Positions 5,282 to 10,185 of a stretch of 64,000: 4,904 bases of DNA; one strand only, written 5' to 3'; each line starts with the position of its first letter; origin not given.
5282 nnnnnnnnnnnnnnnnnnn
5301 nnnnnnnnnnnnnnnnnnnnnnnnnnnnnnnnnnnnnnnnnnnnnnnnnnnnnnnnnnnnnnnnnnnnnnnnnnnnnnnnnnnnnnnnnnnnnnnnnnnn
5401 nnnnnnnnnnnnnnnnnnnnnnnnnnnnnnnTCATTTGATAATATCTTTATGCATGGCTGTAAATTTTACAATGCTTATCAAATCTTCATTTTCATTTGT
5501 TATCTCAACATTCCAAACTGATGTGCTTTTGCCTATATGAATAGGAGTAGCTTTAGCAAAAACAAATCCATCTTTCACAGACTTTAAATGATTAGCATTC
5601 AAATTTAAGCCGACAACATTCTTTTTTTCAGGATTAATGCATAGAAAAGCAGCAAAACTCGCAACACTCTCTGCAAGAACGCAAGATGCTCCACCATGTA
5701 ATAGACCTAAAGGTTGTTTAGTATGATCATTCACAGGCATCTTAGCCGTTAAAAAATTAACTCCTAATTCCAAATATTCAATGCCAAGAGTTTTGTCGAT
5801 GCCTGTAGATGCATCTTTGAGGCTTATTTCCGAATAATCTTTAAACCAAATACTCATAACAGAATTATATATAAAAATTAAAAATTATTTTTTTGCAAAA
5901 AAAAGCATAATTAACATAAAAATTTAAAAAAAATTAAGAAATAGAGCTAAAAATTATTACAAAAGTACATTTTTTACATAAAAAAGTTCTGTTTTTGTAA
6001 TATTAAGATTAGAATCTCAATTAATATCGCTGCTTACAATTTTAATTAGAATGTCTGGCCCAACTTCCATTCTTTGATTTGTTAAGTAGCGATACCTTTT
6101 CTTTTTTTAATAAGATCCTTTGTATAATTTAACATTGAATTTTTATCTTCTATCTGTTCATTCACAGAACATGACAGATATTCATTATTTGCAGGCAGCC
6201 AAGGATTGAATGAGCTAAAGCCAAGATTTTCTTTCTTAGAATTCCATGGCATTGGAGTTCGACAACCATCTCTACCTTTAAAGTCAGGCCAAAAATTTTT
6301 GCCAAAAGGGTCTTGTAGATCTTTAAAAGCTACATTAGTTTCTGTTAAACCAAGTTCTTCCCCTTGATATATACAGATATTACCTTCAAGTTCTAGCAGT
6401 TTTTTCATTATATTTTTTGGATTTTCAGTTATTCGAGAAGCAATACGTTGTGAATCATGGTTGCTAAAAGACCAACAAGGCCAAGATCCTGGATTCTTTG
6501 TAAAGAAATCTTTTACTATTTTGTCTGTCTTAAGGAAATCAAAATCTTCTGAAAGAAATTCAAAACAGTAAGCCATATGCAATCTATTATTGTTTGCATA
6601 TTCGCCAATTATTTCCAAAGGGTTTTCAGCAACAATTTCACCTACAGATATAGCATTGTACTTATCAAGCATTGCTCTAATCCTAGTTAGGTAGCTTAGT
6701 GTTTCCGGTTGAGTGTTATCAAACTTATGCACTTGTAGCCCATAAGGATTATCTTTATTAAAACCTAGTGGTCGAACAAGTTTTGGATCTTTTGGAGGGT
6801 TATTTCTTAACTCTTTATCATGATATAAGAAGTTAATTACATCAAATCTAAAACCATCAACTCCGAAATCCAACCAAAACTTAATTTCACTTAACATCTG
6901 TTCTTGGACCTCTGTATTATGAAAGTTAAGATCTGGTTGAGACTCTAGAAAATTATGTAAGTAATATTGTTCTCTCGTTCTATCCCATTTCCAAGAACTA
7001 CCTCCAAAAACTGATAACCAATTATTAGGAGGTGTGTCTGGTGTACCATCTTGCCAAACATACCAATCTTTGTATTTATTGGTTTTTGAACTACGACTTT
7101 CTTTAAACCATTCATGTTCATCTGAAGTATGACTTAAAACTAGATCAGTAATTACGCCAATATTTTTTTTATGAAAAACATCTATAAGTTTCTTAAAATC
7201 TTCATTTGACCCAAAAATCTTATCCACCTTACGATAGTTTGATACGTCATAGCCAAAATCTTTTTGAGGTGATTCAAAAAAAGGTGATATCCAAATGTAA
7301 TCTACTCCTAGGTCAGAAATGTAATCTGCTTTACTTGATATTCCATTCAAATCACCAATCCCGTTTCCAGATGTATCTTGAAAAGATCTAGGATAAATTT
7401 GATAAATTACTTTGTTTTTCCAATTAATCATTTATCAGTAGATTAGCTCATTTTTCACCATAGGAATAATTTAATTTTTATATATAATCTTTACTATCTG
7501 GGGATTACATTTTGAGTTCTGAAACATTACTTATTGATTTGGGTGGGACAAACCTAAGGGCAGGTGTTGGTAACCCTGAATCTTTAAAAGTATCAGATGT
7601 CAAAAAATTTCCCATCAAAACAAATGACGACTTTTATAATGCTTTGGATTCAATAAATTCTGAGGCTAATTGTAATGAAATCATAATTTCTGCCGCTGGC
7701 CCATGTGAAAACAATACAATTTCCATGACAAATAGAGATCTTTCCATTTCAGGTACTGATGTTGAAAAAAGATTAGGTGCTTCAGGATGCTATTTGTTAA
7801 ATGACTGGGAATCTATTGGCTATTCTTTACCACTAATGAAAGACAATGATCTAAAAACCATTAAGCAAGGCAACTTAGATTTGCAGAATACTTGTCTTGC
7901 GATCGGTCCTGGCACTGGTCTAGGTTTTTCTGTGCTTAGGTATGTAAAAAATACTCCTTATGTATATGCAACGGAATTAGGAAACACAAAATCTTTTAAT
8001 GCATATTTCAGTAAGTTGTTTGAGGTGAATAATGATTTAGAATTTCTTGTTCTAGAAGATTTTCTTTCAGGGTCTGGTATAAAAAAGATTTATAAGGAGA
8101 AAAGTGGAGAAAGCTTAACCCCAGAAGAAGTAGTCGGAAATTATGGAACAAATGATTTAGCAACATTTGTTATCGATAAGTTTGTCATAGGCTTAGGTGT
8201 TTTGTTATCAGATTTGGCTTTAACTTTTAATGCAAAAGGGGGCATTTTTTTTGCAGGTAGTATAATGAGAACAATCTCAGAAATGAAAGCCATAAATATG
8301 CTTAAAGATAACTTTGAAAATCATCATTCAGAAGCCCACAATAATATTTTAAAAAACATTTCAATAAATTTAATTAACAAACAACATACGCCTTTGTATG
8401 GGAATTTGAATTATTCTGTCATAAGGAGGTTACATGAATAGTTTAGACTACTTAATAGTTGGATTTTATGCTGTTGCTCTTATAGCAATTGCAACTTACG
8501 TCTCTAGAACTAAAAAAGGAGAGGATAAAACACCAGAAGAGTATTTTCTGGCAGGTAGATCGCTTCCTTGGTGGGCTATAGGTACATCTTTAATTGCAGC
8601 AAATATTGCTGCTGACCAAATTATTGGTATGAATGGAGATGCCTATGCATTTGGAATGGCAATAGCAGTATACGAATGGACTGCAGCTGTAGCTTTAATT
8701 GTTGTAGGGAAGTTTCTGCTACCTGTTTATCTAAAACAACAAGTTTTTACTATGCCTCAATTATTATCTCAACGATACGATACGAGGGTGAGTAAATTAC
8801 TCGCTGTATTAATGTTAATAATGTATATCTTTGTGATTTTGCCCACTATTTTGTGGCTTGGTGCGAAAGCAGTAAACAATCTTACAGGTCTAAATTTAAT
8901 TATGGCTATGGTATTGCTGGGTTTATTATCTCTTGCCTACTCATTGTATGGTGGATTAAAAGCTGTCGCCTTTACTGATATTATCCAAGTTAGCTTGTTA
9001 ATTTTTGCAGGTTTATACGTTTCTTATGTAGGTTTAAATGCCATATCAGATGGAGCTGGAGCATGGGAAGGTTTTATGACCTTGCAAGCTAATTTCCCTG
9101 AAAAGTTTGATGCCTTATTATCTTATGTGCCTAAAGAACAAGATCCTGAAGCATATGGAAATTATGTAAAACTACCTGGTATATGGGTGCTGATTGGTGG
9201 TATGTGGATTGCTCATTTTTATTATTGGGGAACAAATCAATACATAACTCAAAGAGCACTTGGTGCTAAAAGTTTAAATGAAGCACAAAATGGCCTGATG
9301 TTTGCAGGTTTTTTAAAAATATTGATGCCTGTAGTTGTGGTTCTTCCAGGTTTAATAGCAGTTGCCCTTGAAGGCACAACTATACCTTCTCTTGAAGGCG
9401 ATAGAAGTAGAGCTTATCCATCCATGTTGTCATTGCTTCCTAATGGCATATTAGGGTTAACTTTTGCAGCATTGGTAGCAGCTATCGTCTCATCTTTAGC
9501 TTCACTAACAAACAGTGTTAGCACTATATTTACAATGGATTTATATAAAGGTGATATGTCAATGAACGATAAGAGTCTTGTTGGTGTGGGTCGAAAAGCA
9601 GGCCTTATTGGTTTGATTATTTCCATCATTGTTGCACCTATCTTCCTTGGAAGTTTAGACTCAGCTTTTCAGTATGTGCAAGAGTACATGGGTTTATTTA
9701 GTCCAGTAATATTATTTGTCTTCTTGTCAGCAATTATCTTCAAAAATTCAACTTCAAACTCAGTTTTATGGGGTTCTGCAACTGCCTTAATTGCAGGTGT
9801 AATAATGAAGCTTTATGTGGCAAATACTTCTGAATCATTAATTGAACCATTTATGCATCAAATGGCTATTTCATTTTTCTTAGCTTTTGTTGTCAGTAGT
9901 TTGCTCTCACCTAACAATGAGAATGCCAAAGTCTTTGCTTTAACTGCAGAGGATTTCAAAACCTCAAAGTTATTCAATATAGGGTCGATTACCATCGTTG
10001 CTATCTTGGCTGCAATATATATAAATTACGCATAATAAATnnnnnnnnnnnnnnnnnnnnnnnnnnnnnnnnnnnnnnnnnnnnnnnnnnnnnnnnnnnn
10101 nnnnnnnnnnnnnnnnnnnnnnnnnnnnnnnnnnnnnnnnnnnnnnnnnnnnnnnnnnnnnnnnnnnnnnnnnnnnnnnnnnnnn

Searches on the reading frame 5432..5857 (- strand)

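Call 33: search_protein_families(library=ncbifam, proteins=[window:5432-5857:-], max_evalue=1e-12)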
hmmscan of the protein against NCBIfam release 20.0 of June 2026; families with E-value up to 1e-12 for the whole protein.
window:5432-5857:- (141 aa): 4 families
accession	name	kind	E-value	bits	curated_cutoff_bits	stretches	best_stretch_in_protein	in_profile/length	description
NF047425.1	MenI_Listeria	exception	9.2e-37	125.5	185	1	20-134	3-116/122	1,4-dihydroxy-2-naphthoyl-CoA hydrolase MenI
TIGR00369.1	unchar_dom_1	domain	3e-30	104.7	36.6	1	22-134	4-115/117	hotdog fold thioesterase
NF007631.0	PRK10293.1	equivalog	3.7e-30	104.4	226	1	23-133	23-132/136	1,4-dihydroxy-2-naphthoyl-CoA hydrolase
NF007607.0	PRK10254.1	equivalog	1.3e-25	90.1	237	1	19-124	19-123/137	proofreading thioesterase EntH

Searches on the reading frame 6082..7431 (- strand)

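Call 33: search_protein_families(library=ncbifam, proteins=[window:6082-7431:-], max_evalue=1e-12)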
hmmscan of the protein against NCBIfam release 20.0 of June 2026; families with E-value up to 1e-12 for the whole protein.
window:6082-7431:- (449 aa): 11 families
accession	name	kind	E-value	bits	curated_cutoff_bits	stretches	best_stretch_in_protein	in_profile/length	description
NF051899.1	BetGalacBglAAgro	equivalog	2.1e-186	620.5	900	1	4-445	3-455/537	beta-galactosidase BglA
TIGR02403.1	trehalose_treC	equivalog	9.1e-103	344.8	799.05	1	3-367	1-368/544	alpha,alpha-phosphotrehalase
NF008183.0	PRK10933.1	subfamily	2.1e-94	317.2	535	1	4-446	8-468/551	alpha,alpha-phosphotrehalase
TIGR02456.1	treS_nterm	equivalog_domain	1.1e-78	265.2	678.35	1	4-219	3-220/539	maltose alpha-D-glucosyltransferase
NF041090.1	Cyc-maltodext_AglB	equivalog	2.7e-32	112.2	540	1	26-199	62-208/470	cyclomaltodextrinase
NF041321.1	Alpha-amyl_MalA_Halo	equivalog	1e-29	103.4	875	1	5-198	258-426/666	alpha-amylase MalA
NF008051.0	PRK10785.1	equivalog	1.8e-29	102.5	568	1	26-211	176-349/607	maltodextrin glucosidase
NF011083.0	PRK14510.1-2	equivalog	1e-17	63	1322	1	26-202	220-386/1186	bifunctional glycogen debranching protein GlgX/4-alpha-glucanotransferase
NF008967.0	PRK12313.1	equivalog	1e-16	60.5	577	0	8-122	149-265/633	1,4-alpha-glucan branching protein GlgB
TIGR02402.1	trehalose_TreZ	equivalog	9.2e-15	53.9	538.8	0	3-102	91-186/545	malto-oligosyltrehalose trehalohydrolase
NF003811.1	PRK05402.1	equivalog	2.5e-14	52.7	741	0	9-106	143-242/619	1,4-alpha-glucan branching protein GlgB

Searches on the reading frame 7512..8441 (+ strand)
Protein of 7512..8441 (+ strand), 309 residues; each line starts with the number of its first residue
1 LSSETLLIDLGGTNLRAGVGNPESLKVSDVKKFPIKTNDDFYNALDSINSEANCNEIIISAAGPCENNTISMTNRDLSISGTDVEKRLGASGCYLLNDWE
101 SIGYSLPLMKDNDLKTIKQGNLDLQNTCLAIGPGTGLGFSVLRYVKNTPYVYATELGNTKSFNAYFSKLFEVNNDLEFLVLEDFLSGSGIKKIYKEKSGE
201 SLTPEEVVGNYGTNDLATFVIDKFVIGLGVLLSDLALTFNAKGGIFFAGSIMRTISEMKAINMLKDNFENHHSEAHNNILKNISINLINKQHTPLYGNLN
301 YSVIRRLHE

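Call 33: search_protein_families(library=ncbifam, proteins=[window:7512-8441:+], max_evalue=1e-12)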
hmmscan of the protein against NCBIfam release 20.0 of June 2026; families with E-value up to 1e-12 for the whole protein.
window:7512-8441:+ (309 aa): 7 families
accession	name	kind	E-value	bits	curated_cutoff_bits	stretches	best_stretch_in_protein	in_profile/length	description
NF001416.0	PRK00292.1-3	equivalog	3.4e-30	105.3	383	1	5-297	13-326/339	glucokinase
NF001415.0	PRK00292.1-2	equivalog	1.7e-28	99.9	333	1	39-196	46-212/346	glucokinase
NF001417.0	PRK00292.1-4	equivalog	5.7e-26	91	468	1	6-301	16-323/342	glucokinase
TIGR00749.1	glk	equivalog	2.4e-25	89.5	225.45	1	6-297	1-313/315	glucokinase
NF009073.0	PRK12408.1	subfamily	7e-24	84.5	240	1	7-289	20-319/338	glucokinase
NF001414.0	PRK00292.1-1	equivalog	8.6e-21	74.6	502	1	2-298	2-309/321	glucokinase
NF010701.0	PRK14101.1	equivalog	6.5e-18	64.3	920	1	5-297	20-323/638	bifunctional transcriptional regulator/glucokinase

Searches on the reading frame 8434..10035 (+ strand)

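Call 33: search_protein_families(library=ncbifam, proteins=[window:8434-10035:+], max_evalue=1e-12)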
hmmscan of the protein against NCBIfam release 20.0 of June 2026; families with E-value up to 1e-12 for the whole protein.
window:8434-10035:+ (533 aa): 4 families
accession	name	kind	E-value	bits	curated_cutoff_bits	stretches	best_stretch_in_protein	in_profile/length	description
NF007790.0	PRK10484.1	equivalog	1.4e-102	344.3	401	1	11-531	10-522/527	solute:sodium symporter family transporter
TIGR00813.1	sss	superfamily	7.1e-90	302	184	1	37-449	1-409/411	sodium/solute symporter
TIGR02121.1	Na_Pro_sym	equivalog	1e-21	77.3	515.5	1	8-500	6-479/488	sodium/proline symporter PutP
TIGR02119.1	panF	equivalog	1.3e-21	77.2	328.05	1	12-489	10-465/471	sodium/pantothenate symporter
